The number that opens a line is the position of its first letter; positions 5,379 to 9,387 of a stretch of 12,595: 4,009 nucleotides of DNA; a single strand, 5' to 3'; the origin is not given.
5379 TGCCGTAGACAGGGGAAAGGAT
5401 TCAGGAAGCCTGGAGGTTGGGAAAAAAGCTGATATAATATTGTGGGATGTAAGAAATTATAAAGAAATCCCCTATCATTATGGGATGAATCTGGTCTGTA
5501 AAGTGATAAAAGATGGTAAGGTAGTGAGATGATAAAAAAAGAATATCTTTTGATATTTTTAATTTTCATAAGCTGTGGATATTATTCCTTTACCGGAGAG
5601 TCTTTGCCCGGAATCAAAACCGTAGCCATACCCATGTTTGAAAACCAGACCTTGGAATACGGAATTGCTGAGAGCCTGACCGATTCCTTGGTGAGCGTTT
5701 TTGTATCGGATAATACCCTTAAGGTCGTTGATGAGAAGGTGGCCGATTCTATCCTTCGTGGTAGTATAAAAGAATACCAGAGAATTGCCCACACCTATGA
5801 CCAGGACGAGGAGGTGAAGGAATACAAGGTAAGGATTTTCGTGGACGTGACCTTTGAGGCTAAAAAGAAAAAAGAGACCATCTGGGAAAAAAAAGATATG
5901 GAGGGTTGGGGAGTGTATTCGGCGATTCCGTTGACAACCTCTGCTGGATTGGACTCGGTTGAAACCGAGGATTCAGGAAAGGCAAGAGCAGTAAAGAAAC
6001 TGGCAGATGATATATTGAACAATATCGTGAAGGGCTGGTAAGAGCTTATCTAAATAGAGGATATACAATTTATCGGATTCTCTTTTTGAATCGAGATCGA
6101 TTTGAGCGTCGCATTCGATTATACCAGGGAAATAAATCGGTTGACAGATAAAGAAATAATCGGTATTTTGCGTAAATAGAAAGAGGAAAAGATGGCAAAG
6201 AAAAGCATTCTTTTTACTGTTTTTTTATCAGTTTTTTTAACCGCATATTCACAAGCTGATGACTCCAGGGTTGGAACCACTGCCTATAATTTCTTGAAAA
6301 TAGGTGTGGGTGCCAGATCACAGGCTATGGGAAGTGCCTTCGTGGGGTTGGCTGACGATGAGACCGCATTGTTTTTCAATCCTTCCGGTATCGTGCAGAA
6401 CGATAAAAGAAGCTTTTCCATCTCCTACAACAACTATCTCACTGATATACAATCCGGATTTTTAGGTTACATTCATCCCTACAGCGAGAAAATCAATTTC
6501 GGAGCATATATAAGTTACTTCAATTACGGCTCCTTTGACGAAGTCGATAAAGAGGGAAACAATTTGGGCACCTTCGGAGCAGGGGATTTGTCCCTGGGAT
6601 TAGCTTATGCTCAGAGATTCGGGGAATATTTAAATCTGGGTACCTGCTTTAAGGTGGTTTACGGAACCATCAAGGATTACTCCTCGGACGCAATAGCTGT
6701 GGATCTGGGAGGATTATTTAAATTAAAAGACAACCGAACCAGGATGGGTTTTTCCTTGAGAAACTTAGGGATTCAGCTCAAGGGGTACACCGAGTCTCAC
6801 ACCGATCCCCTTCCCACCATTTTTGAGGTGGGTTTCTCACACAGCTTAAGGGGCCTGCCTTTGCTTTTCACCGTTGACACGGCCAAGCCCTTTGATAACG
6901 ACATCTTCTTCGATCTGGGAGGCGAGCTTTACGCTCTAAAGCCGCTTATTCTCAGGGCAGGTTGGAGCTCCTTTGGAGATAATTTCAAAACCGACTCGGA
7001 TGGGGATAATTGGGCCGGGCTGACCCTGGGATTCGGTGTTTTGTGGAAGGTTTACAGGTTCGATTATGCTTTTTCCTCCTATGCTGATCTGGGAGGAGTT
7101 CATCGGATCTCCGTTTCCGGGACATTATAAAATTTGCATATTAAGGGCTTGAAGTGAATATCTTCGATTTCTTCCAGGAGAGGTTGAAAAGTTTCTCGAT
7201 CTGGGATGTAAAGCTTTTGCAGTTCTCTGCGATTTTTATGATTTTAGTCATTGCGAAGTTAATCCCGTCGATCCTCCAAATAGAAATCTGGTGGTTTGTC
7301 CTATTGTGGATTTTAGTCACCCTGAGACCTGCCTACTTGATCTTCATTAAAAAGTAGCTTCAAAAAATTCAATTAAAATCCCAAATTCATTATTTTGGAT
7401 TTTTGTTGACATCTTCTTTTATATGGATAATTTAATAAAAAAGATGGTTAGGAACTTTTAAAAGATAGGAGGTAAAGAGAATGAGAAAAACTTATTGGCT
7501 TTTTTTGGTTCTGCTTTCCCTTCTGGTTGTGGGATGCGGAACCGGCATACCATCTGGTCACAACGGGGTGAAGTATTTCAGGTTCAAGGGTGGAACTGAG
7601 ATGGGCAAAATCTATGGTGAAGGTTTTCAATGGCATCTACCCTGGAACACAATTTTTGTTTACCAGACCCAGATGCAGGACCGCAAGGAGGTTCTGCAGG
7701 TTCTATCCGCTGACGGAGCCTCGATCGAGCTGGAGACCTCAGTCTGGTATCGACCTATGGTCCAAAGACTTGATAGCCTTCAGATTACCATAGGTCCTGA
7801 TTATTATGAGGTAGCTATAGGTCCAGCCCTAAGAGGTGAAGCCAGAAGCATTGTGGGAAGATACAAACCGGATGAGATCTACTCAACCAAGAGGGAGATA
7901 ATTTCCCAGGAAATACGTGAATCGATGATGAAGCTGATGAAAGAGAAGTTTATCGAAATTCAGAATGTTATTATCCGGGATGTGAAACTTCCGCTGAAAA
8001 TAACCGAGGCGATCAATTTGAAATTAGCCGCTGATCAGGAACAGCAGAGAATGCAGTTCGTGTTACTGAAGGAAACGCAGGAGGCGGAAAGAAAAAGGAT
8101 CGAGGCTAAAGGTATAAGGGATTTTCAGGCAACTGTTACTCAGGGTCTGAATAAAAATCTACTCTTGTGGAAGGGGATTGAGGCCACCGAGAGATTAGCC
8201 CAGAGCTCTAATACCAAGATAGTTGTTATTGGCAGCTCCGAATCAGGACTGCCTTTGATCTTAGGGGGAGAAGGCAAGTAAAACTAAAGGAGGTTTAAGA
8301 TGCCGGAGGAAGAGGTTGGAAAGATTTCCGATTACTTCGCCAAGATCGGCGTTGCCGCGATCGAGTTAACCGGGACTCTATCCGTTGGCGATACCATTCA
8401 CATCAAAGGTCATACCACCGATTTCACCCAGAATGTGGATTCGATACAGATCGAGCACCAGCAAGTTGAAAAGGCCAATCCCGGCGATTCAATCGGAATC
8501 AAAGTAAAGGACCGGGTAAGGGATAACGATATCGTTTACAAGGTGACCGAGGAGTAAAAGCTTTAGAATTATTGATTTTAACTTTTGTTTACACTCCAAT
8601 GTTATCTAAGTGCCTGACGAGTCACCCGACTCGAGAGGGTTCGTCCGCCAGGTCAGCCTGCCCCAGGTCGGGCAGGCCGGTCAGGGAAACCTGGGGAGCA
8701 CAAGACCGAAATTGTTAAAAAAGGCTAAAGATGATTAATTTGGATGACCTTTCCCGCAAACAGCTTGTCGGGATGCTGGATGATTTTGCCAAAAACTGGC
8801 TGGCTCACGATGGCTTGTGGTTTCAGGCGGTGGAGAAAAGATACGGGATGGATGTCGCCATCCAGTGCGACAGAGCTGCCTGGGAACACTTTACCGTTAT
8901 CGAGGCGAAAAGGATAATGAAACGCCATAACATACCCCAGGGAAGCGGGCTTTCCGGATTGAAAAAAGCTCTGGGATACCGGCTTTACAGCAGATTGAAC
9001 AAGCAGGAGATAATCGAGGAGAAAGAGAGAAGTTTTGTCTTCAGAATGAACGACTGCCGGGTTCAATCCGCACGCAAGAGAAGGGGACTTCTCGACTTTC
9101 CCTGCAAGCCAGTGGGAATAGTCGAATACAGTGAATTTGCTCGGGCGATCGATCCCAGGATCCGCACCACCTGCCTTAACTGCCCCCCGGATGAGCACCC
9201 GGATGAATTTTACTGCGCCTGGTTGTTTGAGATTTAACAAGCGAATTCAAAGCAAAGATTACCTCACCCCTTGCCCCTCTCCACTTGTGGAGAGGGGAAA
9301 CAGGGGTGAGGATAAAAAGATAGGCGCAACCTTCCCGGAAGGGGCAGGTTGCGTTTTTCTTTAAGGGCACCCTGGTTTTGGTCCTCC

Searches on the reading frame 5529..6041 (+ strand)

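Call 10: search_protein_families(library=pfam, proteins=[window:5529-6041:+])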
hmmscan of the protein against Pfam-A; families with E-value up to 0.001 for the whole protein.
window:5529-6041:+ (170 aa): 1 family
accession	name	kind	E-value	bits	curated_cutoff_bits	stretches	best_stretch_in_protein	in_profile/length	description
PF04390.17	LptE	-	3.5e-13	50.7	23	1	29-165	1-117/118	Lipopolysaccharide-assembly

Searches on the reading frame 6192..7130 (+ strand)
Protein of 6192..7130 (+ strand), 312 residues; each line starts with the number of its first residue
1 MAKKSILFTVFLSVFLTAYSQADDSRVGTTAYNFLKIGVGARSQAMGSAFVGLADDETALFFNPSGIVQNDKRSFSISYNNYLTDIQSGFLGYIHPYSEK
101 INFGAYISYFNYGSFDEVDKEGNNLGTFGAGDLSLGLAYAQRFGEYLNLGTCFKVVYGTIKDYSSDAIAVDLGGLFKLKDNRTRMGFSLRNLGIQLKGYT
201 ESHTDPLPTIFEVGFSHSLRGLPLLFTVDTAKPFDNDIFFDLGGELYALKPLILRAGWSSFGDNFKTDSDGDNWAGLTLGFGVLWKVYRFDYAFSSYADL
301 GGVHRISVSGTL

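Call 10: search_protein_families(library=pfam, proteins=[window:6192-7130:+])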
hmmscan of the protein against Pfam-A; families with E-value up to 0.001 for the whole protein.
window:6192-7130:+ (312 aa): 1 family
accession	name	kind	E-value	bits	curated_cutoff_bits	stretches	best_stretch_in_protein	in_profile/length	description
PF19572.5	PorV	-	1.7e-10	41.3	27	1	22-214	3-214/243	Type IX secretion system protein PorV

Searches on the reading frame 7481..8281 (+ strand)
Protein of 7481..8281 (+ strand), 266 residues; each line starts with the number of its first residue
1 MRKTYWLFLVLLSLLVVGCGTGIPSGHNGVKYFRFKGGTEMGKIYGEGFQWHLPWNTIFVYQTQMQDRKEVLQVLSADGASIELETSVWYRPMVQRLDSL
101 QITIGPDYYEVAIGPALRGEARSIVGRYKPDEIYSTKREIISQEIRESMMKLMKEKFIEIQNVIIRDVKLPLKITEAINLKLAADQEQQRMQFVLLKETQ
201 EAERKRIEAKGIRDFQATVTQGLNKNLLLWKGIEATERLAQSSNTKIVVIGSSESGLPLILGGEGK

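Call 10: search_protein_families(library=pfam, proteins=[window:7481-8281:+])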
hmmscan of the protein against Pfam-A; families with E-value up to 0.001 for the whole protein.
window:7481-8281:+ (266 aa): 1 family
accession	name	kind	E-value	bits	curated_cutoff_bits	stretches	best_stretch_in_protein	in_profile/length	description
PF01145.31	Band_7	-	3.3e-28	99.3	23.6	1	23-199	3-166/176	SPFH domain / Band 7 family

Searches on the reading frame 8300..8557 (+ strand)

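Call 10: search_protein_families(library=pfam, proteins=[window:8300-8557:+])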
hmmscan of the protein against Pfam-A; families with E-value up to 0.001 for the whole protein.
window:8300-8557:+ (85 aa): 2 families
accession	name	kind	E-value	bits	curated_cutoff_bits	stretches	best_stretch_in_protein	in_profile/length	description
PF03144.31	GTP_EFTU_D2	-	1.1e-06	29.4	30.3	1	24-70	10-59/73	Elongation factor Tu domain 2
PF16325.11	Peptidase_U32_C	-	0.00021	21.8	28.2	1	6-79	6-82/83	Peptidase family U32 C-terminal domain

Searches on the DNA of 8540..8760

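Call 13: search_rna_families(source=window, threshold=evalue, max_evalue=10, start=8540, end=8760, show_alignments=2)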
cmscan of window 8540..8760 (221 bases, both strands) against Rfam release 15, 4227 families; matches with E-value up to 10: 6.
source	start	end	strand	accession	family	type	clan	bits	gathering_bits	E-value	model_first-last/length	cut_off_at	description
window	8723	8760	+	RF01179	snoU83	Gene; snRNA; snoRNA; CD-box;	-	16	50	3.7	1-38/84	3'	Small nucleolar RNA U83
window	8637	8692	-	RF03834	mir-3173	Gene; miRNA;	-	15.3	84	3.7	1-80/80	no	mir-3173 microRNA precursor family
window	8610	8688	-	RF04061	mir-1420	Gene; miRNA;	-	13.5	70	4.3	1-87/87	no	mir-1420 microRNA precursor family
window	8709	8738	+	RF01726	SAM-II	Cis-reg; riboswitch;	-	12.6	44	7.5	1-60/60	no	SAM-II riboswitch aptamer (SAM-II long loop)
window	8653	8683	+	RF03054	Xanthine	Cis-reg; riboswitch;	-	12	36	4.7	18-45/56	no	Xanthine riboswitch aptamer (NMT1 RNA)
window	8662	8695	+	RF00008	Hammerhead_3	Gene; ribozyme;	CL00010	12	48.5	9.9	1-54/54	no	Hammerhead ribozyme (type III)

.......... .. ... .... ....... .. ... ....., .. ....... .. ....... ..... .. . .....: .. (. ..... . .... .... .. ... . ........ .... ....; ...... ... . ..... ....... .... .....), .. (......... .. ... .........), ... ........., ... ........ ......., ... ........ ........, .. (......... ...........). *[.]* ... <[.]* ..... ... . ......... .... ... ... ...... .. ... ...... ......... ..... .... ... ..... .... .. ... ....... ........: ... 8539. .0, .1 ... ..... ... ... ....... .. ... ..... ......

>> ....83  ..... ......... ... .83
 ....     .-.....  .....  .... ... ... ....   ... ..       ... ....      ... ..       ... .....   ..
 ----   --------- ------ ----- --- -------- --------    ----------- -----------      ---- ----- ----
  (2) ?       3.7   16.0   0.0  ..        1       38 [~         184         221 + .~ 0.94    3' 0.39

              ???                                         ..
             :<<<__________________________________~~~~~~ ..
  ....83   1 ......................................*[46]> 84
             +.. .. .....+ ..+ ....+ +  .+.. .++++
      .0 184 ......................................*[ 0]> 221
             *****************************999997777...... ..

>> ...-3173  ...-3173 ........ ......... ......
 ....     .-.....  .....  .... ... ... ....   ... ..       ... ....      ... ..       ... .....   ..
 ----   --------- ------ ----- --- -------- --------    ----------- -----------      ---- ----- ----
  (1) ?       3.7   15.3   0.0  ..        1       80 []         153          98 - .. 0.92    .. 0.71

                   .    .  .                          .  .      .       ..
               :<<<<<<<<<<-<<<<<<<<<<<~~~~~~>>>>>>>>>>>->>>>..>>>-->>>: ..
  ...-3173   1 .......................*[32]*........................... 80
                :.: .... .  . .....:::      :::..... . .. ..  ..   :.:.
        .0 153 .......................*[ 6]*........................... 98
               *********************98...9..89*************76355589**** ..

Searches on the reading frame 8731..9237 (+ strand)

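Call 10: search_protein_families(library=pfam, proteins=[window:8731-9237:+])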
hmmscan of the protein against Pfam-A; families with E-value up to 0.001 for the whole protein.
window:8731-9237:+ (168 aa): 1 family
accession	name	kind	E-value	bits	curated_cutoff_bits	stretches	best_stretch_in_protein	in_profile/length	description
PF19620.4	DUF6125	-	4.9e-82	274.2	27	1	6-167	2-163/164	Family of unknown function (DUF6125)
